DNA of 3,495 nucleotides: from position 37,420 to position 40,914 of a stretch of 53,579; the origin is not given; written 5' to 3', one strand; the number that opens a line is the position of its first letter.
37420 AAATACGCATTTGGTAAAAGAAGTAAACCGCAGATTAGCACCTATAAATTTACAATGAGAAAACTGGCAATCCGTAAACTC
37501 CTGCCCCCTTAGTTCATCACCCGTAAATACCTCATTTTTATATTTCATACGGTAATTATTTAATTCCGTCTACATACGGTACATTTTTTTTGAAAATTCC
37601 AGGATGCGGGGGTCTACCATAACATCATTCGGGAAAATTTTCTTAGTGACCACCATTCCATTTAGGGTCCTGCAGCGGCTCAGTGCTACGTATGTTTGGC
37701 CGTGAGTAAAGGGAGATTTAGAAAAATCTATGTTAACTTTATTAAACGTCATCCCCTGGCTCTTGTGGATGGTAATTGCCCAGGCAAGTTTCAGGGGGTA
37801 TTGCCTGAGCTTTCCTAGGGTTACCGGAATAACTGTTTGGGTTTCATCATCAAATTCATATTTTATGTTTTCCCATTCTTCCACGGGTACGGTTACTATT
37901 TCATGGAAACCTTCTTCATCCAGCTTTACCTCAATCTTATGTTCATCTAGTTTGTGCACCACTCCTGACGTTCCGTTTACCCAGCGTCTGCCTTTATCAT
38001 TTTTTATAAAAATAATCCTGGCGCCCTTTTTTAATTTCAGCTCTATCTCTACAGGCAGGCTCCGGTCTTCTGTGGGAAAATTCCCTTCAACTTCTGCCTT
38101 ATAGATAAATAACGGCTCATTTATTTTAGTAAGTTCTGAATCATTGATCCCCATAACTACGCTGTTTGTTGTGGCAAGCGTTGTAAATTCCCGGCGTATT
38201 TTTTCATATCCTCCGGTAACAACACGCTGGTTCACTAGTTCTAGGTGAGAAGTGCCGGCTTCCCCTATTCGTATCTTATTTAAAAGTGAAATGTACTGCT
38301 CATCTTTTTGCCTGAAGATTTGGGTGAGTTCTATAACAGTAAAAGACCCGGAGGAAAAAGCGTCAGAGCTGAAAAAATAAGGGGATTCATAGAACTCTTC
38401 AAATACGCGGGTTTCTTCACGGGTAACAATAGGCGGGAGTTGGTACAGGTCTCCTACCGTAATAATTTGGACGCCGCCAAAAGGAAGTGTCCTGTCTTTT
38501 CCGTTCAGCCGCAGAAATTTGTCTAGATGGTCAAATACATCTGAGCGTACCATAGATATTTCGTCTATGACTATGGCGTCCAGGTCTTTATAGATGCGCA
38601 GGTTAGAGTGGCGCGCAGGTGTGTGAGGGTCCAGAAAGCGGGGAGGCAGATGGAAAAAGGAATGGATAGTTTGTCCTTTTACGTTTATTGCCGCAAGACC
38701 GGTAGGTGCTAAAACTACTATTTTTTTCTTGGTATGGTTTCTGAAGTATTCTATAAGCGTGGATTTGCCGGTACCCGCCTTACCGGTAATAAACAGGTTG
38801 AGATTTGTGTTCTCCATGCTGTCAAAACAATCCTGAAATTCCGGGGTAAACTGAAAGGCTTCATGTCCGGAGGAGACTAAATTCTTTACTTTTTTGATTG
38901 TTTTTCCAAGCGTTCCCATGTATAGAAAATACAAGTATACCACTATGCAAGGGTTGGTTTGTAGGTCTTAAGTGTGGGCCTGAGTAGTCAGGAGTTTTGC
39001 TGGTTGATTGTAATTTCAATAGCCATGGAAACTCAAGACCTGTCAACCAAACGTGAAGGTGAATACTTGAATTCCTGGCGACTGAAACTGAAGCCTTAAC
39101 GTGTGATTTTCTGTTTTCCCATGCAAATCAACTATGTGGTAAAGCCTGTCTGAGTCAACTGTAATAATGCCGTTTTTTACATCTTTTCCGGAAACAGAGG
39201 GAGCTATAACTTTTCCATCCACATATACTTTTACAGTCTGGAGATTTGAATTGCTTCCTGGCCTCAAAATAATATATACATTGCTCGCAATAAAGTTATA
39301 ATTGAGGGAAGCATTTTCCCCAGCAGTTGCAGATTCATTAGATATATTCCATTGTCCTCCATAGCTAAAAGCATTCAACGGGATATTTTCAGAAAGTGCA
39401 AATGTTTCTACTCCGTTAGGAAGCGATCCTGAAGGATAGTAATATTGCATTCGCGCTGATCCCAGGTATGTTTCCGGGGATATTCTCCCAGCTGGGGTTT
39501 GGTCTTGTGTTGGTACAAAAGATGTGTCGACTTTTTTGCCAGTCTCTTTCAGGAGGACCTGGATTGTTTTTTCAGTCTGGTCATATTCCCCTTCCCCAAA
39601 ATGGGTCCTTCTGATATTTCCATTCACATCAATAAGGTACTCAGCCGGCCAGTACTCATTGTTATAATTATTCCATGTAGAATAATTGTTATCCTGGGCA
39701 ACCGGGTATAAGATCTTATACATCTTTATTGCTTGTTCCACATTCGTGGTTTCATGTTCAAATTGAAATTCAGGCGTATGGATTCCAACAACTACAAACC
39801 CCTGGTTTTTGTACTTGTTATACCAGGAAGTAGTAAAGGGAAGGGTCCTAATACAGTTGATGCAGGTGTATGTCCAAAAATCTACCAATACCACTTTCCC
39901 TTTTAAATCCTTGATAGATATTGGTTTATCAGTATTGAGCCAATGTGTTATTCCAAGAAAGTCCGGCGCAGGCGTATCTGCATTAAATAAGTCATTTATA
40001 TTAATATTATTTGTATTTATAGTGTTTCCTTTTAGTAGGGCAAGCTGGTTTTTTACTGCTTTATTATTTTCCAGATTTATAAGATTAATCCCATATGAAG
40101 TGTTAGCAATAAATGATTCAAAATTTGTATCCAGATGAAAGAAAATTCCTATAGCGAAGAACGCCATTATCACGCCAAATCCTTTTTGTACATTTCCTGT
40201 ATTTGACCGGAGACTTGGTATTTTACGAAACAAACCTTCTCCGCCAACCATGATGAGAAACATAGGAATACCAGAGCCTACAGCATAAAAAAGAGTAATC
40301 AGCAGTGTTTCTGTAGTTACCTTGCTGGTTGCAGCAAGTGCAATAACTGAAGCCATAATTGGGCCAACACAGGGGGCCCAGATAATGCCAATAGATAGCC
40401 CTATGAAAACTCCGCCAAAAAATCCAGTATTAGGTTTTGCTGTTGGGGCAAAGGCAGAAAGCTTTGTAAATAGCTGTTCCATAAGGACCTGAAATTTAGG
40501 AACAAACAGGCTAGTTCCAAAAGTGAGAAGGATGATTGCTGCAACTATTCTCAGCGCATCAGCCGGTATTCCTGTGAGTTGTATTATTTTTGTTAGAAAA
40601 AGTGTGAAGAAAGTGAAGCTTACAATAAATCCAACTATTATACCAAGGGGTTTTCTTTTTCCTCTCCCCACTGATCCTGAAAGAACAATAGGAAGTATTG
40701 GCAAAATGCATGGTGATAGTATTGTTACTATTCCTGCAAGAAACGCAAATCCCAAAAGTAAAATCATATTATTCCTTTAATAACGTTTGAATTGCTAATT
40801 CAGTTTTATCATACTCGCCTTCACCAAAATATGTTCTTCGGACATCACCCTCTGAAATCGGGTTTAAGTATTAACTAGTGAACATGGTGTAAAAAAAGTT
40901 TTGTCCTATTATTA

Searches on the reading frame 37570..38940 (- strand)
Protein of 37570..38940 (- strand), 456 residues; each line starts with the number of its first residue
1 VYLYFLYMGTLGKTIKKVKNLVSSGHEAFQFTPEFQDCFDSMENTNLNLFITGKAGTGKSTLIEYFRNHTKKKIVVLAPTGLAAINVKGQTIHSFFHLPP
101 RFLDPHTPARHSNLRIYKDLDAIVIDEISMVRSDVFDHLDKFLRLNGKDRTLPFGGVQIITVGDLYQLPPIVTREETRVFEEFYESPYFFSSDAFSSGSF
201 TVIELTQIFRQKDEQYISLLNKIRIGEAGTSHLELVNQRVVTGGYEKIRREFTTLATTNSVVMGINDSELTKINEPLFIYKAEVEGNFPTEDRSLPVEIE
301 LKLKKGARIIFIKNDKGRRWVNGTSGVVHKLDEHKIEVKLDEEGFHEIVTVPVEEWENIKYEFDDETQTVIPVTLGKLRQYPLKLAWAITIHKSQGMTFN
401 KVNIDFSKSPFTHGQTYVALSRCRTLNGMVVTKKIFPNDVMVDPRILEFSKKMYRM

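Call 17: search_protein_families(library=pfam, proteins=[window:37570-38940:-], max_evalue=0.0001)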
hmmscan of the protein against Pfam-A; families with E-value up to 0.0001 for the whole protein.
window:37570-38940:- (456 aa): 9 families
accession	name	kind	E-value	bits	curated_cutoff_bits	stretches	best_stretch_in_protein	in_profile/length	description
PF05970.20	PIF1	-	4.9e-27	95.4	25.9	1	42-219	18-208/223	PIF1-like helicase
PF13604.12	AAA_30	-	1e-14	55.2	27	1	49-236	21-180/191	AAA domain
PF13245.12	AAA_19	-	1.2e-11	45.3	25.1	1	47-171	12-132/134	AAA domain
PF02689.20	Herpes_Helicase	-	4e-11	42.1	27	1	373-431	717-776/808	Helicase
PF01443.25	Viral_helicase1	-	2.1e-06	28.2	21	0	334-424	130-221/228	Viral superfamily 1 RNA helicase core domain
PF13191.12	AAA_16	-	2.3e-05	25.4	32.6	1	36-150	13-132/167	AAA ATPase domain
PF13401.12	AAA_22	-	2.7e-05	24.9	27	1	45-154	4-113/130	AAA domain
PF13479.12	AAA_24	-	8e-05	23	27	0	46-141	2-86/195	AAA domain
PF13538.12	UvrD_C_2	-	9.3e-05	22.7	27.4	0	385-425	1-47/52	UvrD-like helicase C-terminal domain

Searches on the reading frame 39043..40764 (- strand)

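Call 17: search_protein_families(library=pfam, proteins=[window:39043-40764:-], max_evalue=0.0001)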
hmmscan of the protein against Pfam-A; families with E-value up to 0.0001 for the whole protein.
window:39043-40764:- (573 aa): 5 families
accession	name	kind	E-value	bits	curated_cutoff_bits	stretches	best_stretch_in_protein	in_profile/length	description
PF17991.7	Thioredoxin_10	-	1.5e-32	113.5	27.1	1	429-573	1-142/142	Thioredoxin like C-terminal domain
PF00578.27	AhpC-TSA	-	2.1e-11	44.3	26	1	265-386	4-123/124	AhpC/TSA family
PF08534.16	Redoxin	-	1.7e-10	41.3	26.6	1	263-393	3-137/148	Redoxin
PF13905.12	Thioredoxin_8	-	6.2e-10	39.7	27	1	289-384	1-94/94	Thioredoxin-like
PF02683.22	DsbD_TM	-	5.6e-09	36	27.1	1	3-205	4-212/219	Cytochrome C biogenesis protein transmembrane domain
